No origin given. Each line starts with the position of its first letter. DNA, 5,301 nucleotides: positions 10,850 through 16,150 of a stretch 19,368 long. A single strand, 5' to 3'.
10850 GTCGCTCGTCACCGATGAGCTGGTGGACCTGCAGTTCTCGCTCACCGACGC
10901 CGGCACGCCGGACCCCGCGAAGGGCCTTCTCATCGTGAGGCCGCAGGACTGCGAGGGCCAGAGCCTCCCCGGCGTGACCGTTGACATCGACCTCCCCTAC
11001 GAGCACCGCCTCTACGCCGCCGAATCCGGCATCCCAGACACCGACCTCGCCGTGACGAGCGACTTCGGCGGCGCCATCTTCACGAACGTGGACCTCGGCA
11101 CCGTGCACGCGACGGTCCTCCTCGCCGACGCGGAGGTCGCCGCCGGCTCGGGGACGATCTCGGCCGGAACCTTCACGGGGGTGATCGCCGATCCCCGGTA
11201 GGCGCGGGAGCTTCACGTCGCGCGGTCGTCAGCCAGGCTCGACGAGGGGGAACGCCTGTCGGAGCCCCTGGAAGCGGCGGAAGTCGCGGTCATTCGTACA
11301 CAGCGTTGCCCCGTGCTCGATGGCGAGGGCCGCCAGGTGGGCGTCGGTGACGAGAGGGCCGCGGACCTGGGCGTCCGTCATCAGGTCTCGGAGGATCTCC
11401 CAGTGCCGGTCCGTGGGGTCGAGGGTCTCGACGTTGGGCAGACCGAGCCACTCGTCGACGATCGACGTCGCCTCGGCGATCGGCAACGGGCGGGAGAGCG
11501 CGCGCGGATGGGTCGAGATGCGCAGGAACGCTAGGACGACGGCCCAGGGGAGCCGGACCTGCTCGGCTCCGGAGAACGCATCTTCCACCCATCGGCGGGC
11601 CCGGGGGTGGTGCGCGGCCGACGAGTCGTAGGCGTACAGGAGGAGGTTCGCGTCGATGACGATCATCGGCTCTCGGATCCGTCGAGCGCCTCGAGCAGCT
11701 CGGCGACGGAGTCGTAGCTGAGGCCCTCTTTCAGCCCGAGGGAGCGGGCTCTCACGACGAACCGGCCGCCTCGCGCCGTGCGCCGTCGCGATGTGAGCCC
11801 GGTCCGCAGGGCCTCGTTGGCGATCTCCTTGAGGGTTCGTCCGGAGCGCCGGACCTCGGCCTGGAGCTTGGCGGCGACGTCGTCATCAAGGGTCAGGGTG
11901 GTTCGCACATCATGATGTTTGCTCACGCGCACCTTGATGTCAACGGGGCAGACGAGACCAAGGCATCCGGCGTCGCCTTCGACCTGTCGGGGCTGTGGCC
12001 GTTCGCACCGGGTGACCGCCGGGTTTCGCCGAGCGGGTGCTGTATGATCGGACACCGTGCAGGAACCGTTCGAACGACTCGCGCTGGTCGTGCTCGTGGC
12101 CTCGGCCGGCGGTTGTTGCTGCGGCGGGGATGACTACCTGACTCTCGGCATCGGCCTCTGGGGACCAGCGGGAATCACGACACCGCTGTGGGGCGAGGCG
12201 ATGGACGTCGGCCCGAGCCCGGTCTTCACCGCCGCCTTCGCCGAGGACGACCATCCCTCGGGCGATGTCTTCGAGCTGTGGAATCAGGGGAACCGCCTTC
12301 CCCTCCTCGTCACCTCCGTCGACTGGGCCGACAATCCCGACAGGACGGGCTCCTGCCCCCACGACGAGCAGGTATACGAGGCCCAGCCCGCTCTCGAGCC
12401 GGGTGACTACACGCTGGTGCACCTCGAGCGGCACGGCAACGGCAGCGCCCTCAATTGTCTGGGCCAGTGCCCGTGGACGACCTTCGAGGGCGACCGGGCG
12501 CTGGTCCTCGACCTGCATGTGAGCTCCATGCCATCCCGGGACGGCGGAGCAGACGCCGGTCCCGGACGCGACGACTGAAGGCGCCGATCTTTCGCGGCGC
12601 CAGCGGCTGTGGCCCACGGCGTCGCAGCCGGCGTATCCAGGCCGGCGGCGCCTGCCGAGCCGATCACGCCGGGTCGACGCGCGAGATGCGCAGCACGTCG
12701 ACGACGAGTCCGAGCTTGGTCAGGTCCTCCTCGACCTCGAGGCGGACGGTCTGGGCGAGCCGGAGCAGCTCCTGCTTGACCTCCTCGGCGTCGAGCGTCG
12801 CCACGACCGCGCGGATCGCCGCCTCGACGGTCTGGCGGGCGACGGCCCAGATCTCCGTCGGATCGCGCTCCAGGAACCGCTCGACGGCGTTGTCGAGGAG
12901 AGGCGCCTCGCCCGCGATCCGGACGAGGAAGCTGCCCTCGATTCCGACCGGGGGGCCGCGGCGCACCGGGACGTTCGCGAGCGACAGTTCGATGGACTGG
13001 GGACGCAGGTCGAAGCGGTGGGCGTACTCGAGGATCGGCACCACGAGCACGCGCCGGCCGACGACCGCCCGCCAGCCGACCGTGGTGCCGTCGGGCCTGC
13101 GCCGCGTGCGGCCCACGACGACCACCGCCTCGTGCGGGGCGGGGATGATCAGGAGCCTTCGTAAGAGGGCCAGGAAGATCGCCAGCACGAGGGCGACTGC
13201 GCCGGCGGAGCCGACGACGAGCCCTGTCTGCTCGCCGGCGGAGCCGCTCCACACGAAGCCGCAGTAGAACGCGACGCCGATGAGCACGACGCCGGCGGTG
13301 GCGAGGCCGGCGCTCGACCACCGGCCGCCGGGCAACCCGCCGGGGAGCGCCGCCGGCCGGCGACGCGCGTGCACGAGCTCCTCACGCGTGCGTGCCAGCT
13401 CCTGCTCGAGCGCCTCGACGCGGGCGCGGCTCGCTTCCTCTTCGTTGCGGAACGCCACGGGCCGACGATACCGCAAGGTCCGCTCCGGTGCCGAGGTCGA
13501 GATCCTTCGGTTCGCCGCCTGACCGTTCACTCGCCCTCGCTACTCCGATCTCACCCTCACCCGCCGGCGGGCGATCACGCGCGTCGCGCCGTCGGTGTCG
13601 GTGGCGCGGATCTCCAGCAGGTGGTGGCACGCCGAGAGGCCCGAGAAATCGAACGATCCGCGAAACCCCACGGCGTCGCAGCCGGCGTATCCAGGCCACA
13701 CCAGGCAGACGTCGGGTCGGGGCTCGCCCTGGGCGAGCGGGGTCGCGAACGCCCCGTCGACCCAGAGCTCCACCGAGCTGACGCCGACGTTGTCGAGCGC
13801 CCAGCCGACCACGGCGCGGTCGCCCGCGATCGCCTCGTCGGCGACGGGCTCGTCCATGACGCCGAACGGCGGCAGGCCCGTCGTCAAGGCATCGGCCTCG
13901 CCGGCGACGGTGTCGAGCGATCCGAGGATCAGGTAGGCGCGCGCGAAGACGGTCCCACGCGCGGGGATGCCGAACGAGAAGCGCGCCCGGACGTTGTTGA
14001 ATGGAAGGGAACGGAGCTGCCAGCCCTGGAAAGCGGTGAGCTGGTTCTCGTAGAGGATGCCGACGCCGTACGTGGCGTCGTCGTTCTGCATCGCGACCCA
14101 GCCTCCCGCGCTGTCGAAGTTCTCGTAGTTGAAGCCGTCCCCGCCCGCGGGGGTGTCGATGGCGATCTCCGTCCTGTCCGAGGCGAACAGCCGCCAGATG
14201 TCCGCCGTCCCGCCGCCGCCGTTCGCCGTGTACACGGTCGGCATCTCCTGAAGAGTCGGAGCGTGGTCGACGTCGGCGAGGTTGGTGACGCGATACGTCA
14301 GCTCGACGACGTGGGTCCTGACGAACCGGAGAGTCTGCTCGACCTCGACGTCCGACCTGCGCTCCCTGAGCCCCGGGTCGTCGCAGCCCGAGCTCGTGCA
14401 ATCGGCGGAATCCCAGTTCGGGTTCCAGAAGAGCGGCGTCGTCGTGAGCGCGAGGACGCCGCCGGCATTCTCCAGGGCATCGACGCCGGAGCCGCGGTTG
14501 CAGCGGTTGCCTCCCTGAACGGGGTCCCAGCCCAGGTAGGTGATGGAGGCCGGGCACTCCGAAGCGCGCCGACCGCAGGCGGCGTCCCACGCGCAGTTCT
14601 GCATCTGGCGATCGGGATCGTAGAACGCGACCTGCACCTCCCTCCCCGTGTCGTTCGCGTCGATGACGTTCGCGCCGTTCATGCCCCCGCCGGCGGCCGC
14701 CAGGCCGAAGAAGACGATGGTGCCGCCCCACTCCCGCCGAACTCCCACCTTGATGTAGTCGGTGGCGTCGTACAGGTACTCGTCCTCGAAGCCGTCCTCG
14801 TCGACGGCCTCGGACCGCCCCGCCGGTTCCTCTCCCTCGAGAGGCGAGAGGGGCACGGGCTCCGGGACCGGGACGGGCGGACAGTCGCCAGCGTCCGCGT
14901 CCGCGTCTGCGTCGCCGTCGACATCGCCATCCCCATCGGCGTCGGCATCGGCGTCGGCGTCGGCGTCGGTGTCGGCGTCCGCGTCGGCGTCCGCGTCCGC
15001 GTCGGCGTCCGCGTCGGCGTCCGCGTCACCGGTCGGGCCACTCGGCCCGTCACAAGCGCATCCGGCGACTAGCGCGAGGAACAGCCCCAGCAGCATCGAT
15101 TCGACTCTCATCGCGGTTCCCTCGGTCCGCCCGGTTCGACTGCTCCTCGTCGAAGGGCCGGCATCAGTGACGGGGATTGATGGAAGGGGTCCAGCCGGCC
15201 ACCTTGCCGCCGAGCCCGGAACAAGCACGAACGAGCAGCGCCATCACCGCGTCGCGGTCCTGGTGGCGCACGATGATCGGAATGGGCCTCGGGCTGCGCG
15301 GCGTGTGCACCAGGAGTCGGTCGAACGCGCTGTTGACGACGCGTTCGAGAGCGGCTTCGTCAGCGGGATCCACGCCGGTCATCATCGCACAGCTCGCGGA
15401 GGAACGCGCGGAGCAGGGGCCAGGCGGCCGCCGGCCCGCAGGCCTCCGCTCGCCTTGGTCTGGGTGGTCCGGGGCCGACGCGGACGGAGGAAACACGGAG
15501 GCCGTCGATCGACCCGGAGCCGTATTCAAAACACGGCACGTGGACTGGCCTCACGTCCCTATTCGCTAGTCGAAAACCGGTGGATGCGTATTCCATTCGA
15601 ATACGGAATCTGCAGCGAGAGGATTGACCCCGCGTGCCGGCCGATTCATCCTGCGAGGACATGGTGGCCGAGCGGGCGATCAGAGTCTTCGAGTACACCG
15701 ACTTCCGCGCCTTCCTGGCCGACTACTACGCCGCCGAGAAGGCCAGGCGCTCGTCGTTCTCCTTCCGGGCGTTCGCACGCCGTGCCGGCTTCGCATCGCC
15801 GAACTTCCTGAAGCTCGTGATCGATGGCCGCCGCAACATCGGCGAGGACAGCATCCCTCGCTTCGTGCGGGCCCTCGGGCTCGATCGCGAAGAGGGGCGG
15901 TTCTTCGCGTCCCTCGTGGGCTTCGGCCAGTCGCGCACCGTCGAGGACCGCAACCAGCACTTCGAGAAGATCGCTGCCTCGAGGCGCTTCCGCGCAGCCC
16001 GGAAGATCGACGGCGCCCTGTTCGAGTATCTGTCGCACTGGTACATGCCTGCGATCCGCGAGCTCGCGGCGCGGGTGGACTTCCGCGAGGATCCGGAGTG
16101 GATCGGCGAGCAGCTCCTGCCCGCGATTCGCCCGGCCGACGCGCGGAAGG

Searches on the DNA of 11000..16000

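Call 38: search_rna_families(source=window, start=11000, end=16000, threshold=evalue, max_evalue=1)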
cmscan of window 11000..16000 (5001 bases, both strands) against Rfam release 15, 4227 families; matches with E-value up to 1: 2.
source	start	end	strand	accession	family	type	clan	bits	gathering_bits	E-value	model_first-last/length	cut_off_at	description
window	11741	11805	+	RF03934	mir-m107-1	Gene; miRNA;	-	27.8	83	0.048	1-65/65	no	mir-m107-1 microRNA precursor family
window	11741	11805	-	RF03934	mir-m107-1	Gene; miRNA;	-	25.7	83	0.16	1-65/65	no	mir-m107-1 microRNA precursor family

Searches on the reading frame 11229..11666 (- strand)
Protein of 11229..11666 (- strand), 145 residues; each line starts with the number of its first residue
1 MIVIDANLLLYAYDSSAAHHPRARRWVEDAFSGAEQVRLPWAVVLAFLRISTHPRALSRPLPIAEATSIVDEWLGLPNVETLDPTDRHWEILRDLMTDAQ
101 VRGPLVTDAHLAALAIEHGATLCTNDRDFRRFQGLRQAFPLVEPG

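Call 5: search_protein_families(library=pfam, proteins=[window:11229-11666:-], max_evalue=0.01)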
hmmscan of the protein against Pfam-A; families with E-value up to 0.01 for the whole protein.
window:11229-11666:- (145 aa): 2 families
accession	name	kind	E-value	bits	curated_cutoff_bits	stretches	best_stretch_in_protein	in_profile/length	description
PF01850.27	PIN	-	3.7e-16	60.3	23.6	1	2-133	1-118/120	PIN domain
PF18480.7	DUF5615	-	0.0026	18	23.8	1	105-135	34-64/110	Domain of unknown function (DUF5615)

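Call 18: find_encoding_contigs(protein=window:11229-11666:-, flank=10000, max_places=10)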
Protein window:11229-11666:- (145 aa): no gene with exactly this product is on record in the collection.

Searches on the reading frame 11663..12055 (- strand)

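Call 5: search_protein_families(library=pfam, proteins=[window:11663-12055:-], max_evalue=0.01)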
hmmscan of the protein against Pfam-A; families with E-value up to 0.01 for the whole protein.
window:11663-12055:- (130 aa): 2 families
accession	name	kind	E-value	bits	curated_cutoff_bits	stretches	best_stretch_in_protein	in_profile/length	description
PF01402.27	RHH_1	-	0.00072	19.9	20.5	1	51-85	1-35/39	Ribbon-helix-helix protein, copG family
PF05509.17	TraY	-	0.0066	16.9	21.3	0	53-76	2-25/49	TraY domain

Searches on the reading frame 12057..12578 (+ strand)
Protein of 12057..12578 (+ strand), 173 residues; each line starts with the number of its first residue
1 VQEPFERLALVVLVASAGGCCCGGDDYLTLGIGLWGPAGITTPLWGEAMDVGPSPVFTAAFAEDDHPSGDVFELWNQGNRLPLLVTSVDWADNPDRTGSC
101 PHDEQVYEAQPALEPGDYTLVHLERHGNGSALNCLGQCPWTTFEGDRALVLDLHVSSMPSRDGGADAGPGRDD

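Call 5: search_protein_families(library=pfam, proteins=[window:12057-12578:+], max_evalue=0.01)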
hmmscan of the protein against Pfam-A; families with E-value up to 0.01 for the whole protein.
window:12057-12578:+ (173 aa): 0 families

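Call 41: find_homologous_proteins(query=window:12057-12578:+)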
Query window:12057-12578:+ (173 aa): 1 proteins with E <= 0.001 among 149 candidates.
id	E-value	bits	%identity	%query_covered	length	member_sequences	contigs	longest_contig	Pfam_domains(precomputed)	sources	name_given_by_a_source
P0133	7.4e-117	406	100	100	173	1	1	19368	-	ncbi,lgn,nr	ncbi:MAG: hypothetical protein HYY06_30260 [Deltaproteobacteria bacterium]|nr:hypothetical protein [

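Call 43: find_encoding_contigs(protein=P0133, flank=10000, max_places=10)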
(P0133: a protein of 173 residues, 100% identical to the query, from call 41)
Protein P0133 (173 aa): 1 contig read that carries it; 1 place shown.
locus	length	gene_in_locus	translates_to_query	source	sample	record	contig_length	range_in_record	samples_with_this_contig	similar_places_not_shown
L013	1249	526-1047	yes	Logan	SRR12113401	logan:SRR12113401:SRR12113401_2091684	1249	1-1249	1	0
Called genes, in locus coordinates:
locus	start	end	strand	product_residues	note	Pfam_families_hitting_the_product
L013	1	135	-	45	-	?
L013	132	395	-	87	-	-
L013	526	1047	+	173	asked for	-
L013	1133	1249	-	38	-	?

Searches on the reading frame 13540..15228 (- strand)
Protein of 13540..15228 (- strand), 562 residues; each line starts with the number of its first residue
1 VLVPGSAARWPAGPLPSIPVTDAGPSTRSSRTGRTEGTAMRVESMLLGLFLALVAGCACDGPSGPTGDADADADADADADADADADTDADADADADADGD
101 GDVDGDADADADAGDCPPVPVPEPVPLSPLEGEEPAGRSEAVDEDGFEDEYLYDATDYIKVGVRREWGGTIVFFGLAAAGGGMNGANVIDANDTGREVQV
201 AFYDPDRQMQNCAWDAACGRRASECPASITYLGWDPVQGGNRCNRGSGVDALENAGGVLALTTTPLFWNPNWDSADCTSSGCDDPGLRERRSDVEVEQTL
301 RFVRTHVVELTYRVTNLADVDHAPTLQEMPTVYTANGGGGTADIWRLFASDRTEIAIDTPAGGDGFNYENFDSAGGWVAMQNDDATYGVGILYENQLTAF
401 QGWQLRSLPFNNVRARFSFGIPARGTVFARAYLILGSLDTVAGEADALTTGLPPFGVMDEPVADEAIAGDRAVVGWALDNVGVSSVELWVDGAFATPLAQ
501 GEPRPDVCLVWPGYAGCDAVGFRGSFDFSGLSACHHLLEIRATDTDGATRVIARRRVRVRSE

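Call 5: search_protein_families(library=pfam, proteins=[window:13540-15228:-], max_evalue=0.01)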
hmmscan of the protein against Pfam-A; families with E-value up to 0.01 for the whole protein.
window:13540-15228:- (562 aa): 2 families
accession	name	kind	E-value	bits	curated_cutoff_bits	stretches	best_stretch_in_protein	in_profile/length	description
PF22807.2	TrAA12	-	0.0005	18.9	30.9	1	66-114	386-434/463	TrAA12-like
PF17957.7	Big_7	-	0.002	19.2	24.1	1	458-494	5-43/70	Bacterial Ig domain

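Call 9: find_encoding_contigs(protein=window:13540-15111:-, flank=10000, max_places=10)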
Protein window:13540-15111:- (523 aa): no gene with exactly this product is on record in the collection.

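Call 12: find_homologous_proteins(query=window:13540-15111:-)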
Query window:13540-15111:- (523 aa): 356 proteins with E <= 0.001 among 8000 candidates; the best 120 are listed.
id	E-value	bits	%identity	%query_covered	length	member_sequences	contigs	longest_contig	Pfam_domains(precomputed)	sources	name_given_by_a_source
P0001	9.2e-228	776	66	98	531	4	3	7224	-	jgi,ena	jgi:hypothetical protein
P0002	1.5e-223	762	67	98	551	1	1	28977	PF17957.8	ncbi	-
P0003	2.0e-215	735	74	83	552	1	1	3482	PF17957.8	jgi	jgi:hypothetical protein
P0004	2.4e-208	711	67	85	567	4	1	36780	PF17957.8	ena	-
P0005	3.5e-208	711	67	88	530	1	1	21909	PF17957.8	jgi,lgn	jgi:hypothetical protein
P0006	9.5e-205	700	65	85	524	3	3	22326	PF17957.8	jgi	jgi:hypothetical protein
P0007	1.7e-204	699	66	85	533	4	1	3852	PF17957.8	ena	-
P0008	1.4e-203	696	68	82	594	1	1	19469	PF17957.8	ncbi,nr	ncbi:MAG: Ig-like domain-containing protein [Deltaproteobacteria bacterium]|nr:Ig-like domain-contai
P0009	2.1e-202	692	63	95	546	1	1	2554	-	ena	-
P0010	3.7e-200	684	67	82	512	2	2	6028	-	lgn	-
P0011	4.2e-200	684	62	96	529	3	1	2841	-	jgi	jgi:hypothetical protein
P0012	5.4e-200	684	63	91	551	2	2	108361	PF17957.8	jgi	jgi:hypothetical protein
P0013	9.5e-198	676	59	98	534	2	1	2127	-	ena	-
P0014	6.0e-197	674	59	98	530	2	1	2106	-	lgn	-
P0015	1.2e-196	673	66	85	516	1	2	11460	-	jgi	-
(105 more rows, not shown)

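Call 14: find_encoding_contigs(protein=P0002, flank=8000, max_places=3)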
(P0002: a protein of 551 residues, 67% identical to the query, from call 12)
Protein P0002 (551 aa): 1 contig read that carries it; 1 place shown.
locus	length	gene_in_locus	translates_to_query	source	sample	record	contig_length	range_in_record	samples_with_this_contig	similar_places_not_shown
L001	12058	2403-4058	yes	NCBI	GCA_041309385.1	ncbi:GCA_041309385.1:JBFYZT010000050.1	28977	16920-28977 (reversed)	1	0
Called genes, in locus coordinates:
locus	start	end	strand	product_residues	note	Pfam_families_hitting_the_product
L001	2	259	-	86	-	?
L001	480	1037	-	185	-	-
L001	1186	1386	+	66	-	PF11127:YgaP-like_TM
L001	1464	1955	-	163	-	PF01980:TrmO_N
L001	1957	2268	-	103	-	PF27306:AF_2379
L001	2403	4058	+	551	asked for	PF17957:Big_7 (weak)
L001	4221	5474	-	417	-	PF01656:CbiA, PF02374:ArsA_ATPase, PF09140:MipZ, PF10609:ParA, PF13614:AAA_31, PF02579:Nitro_FeMo-Co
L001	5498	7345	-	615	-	PF00142:Fer4_NifH (faint), PF01656:CbiA, PF10609:ParA, PF13614:AAA_31 (weak), PF14697:Fer4_21, PF00037:Fer4 (weak), PF01656:CbiA, PF14697:Fer4_21, +12 more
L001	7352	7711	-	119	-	PF02579:Nitro_FeMo-Co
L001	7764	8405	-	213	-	-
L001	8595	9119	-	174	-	PF10114:PocR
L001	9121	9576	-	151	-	PF01592:NifU_N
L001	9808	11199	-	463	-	PF00989:PAS, PF13188:PAS_8, PF08448:PAS_4, PF13426:PAS_9, PF00158:Sigma54_activat, PF14532:Sigma54_activ_2, PF07728:AAA_5 (weak), PF25601:AAA_lid_14, +1 more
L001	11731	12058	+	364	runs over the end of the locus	PF04055:Radical_SAM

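Call 15: find_encoding_contigs(protein=P0004, flank=8000, max_places=3)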
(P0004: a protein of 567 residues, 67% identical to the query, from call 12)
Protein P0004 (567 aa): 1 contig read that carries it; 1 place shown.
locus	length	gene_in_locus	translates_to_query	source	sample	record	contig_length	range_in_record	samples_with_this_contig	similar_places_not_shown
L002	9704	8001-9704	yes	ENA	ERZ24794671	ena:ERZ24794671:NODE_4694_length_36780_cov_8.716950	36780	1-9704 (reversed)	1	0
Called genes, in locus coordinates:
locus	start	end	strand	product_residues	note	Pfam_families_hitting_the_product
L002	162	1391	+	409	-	PF03033:Glyco_transf_28, PF06722:EryCIII-like_C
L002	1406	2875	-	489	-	-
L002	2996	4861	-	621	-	PF03916:NrfD, PF02085:Cytochrom_CIII, PF14522:Cytochrome_C7 (faint), PF14537:Cytochrom_c3_2 (faint), PF02085:Cytochrom_CIII (weak)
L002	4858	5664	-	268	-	PF12797:Fer4_2 (faint), PF12837:Fer4_6 (faint), PF13237:Fer4_10 (weak), PF13247:Fer4_11, PF12838:Fer4_7, PF00037:Fer4 (weak), PF13187:Fer4_9 (weak)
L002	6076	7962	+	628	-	PF08450:SGL (faint), PF24684:Vgb_lyase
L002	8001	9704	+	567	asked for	PF17957:Big_7 (faint)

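Call 33: find_encoding_contigs(protein=P0003, flank=10000, max_places=3)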
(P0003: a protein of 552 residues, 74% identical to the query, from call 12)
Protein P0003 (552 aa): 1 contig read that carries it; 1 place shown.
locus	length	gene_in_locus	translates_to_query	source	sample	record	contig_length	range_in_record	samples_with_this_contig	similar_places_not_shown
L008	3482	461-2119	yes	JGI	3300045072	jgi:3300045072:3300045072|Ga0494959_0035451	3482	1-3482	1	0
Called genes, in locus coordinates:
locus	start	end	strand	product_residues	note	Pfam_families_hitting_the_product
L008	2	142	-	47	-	?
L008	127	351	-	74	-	PF14086:DUF4266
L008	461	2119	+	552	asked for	PF17957:Big_7 (weak)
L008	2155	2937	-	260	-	-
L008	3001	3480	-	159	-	?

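Call 34: find_encoding_contigs(protein=P0001, flank=10000, max_places=4)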
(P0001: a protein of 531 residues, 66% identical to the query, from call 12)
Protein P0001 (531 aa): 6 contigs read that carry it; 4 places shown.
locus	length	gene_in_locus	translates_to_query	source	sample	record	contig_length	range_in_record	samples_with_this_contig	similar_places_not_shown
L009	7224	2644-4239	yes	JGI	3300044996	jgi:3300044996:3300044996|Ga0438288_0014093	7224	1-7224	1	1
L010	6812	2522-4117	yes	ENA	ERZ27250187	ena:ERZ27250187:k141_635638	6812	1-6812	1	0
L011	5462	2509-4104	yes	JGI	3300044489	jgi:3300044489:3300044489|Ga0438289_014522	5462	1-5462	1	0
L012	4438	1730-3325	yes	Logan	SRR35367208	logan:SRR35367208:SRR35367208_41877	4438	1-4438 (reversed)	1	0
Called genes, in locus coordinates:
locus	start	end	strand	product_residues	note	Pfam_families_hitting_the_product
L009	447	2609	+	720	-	PF00270:DEAD (weak), PF06733:DEAD_2 (weak), PF13307:Helicase_C_2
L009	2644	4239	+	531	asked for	-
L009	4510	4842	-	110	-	PF02452:PemK_toxin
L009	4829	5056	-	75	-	-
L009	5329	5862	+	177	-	PF06559:DCD_N (weak), PF22769:DCD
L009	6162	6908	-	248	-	-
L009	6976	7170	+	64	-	-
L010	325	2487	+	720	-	PF00270:DEAD (weak), PF06733:DEAD_2 (weak), PF13307:Helicase_C_2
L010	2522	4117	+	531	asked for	-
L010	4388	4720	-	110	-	PF02452:PemK_toxin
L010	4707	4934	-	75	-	-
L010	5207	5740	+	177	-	PF06559:DCD_N (weak), PF22769:DCD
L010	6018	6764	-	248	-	-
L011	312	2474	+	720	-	PF00270:DEAD (weak), PF06733:DEAD_2 (weak), PF13307:Helicase_C_2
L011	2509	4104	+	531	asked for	-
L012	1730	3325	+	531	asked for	-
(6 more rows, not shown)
